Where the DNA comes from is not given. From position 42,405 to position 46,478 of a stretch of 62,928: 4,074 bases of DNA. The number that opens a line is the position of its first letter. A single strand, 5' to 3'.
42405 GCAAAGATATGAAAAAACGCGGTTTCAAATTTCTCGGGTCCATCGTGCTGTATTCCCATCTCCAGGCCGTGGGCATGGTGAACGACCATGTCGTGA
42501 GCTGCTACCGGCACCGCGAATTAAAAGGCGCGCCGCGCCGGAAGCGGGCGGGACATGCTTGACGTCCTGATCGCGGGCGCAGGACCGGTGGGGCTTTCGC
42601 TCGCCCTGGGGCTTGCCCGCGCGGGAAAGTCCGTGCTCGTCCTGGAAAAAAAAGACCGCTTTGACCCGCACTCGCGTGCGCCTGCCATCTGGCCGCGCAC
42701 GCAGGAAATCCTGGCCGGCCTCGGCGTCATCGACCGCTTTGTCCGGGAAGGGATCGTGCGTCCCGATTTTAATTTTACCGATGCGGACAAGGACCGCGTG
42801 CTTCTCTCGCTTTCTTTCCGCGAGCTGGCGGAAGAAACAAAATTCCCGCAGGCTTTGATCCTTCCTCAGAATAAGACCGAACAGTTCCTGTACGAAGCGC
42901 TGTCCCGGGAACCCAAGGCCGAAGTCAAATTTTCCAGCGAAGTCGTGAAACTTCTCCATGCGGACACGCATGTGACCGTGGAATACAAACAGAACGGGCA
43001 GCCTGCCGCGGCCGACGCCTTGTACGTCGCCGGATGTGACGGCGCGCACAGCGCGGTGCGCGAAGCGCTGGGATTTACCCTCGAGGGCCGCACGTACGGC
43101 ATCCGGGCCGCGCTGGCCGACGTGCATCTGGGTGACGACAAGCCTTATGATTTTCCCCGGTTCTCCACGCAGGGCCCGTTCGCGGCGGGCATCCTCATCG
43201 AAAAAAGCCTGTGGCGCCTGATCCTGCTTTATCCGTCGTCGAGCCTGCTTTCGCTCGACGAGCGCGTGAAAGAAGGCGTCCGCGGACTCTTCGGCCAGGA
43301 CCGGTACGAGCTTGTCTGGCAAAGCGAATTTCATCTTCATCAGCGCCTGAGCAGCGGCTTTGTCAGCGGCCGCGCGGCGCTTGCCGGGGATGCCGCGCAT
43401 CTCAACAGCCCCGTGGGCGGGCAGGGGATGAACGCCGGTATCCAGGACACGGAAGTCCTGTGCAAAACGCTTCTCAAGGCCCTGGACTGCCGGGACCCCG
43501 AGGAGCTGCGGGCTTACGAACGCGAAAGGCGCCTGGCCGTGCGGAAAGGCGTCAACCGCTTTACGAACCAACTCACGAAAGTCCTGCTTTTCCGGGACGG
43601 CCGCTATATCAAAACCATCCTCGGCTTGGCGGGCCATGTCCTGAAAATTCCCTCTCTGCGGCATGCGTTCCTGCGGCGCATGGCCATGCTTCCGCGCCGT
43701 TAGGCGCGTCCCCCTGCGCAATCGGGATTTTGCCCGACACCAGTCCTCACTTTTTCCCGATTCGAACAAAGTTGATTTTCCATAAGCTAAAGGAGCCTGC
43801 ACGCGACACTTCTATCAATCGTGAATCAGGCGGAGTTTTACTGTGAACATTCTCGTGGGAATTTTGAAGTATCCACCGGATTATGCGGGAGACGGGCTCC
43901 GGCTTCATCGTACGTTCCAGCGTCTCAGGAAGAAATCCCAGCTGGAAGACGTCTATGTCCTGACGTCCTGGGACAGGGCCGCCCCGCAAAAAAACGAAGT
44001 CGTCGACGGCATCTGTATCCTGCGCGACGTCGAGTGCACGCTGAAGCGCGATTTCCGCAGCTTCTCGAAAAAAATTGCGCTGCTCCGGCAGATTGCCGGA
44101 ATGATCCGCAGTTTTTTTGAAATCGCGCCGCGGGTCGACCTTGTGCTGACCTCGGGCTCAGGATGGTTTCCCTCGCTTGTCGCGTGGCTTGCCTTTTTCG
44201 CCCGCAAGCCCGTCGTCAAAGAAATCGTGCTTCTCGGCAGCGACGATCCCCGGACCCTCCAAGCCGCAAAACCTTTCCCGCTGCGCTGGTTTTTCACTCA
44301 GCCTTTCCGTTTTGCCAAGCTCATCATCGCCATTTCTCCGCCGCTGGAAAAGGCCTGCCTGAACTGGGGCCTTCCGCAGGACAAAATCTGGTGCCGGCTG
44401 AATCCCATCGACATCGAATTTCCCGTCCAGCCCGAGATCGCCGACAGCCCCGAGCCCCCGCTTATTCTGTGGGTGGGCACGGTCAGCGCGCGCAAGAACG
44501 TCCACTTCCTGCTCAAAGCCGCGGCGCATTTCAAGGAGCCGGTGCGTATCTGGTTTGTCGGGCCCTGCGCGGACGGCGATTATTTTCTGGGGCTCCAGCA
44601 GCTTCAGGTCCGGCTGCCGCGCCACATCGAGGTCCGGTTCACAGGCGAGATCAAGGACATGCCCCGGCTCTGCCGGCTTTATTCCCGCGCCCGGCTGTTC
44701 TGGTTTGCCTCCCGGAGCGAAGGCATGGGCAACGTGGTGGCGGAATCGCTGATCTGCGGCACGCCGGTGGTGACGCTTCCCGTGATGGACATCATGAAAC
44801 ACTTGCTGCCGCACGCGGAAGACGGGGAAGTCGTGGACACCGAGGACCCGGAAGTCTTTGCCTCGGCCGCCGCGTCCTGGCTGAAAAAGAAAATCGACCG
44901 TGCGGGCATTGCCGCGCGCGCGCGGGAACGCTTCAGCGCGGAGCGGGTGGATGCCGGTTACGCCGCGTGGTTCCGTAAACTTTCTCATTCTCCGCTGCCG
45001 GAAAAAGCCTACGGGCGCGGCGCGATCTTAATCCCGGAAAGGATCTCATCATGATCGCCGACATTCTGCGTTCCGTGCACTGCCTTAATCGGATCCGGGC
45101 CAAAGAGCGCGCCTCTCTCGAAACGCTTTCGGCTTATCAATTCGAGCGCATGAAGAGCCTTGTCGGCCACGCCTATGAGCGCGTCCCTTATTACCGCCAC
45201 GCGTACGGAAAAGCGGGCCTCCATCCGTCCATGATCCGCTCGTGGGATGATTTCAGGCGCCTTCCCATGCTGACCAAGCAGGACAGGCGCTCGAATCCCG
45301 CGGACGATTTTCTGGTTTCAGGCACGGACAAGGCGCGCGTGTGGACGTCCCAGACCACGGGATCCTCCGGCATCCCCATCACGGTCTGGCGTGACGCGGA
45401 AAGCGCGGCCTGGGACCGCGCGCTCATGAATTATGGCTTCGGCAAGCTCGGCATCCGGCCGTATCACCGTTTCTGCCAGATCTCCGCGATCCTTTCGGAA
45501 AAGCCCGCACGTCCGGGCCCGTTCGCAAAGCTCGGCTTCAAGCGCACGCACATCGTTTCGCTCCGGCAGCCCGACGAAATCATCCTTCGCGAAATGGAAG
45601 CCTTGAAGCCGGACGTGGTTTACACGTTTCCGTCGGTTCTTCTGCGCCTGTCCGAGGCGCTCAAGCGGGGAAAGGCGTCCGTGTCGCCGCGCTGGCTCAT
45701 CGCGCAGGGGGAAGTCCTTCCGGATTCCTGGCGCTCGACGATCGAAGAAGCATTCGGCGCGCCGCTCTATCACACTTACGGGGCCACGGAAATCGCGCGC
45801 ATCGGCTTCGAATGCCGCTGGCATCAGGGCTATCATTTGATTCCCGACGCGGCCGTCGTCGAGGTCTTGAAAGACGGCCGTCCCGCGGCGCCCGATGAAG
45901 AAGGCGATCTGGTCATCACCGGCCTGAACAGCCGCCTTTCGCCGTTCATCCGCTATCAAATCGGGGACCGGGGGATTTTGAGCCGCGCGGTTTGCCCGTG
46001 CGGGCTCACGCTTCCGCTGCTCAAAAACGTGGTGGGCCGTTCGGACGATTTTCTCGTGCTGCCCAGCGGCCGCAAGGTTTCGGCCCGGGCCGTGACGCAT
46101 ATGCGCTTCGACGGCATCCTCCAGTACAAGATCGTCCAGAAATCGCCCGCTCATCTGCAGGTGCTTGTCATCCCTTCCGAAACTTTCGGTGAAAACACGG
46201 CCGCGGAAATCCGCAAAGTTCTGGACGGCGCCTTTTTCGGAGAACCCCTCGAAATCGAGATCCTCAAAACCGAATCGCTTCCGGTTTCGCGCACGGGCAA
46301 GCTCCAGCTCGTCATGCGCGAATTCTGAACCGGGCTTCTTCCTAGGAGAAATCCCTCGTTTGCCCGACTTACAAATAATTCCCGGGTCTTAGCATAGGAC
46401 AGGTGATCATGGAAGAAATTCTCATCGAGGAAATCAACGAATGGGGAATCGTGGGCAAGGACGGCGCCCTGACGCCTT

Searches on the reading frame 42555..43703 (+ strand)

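Call 9: search_protein_families(library=pfam, proteins=[window:42555-43703:+], max_evalue=0.001)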
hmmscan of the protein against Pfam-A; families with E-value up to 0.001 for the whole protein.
window:42555-43703:+ (382 aa): 7 families
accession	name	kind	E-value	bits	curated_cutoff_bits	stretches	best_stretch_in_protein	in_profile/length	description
PF01494.25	FAD_binding_3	-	1.7e-59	202.2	22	1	2-333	2-346/349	FAD binding domain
PF01266.30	DAO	-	5.5e-08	33.2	27.9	1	3-36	1-34/353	FAD dependent oxidoreductase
PF00890.30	FAD_binding_2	-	6.7e-06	26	20.4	1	3-40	1-38/414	FAD binding domain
PF13738.12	Pyr_redox_3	-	3.9e-05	23.5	30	0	5-34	1-31/305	Pyridine nucleotide-disulphide oxidoreductase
PF13450.12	NAD_binding_8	-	4e-05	24.2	21.9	1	6-36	1-31/68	NAD(P)-binding Rossmann-like domain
PF01593.30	Amino_oxidase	-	6.5e-05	22.8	19.8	0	13-35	3-25/443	Flavin containing amine oxidoreductase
PF08491.16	SE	-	0.00098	18.7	20.1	0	275-344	133-201/276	Squalene epoxidase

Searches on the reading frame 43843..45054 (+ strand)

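Call 9: search_protein_families(library=pfam, proteins=[window:43843-45054:+], max_evalue=0.001)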
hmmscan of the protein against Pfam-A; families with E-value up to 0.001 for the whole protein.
window:43843-45054:+ (403 aa): 5 families
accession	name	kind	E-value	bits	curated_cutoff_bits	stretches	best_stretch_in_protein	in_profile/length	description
PF00534.26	Glycos_transf_1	-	2.3e-23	83.1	26.4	1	203-363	13-172/172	Glycosyl transferases group 1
PF13692.12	Glyco_trans_1_4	-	1.9e-22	80.5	27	1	206-348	2-141/142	Glycosyl transferases group 1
PF13524.12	Glyco_trans_1_2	-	1.4e-06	28.8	25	1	239-367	20-132/144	Glycosyl transferase-like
PF13439.12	Glyco_transf_4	-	1e-05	26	28.5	1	36-192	21-169/170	Glycosyltransferase Family 4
PF13579.12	Glyco_trans_4_4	-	0.00017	22.4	29.7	1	77-182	56-152/158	Glycosyl transferase 4-like domain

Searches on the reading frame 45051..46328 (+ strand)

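Call 9: search_protein_families(library=pfam, proteins=[window:45051-46328:+], max_evalue=0.001)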
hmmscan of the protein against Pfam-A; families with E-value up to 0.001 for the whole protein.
window:45051-46328:+ (425 aa): 1 family
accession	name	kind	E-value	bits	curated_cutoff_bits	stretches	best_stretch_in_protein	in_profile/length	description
PF00501.34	AMP-binding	-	7.2e-09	35.4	29.9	1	175-291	245-376/384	AMP-binding enzyme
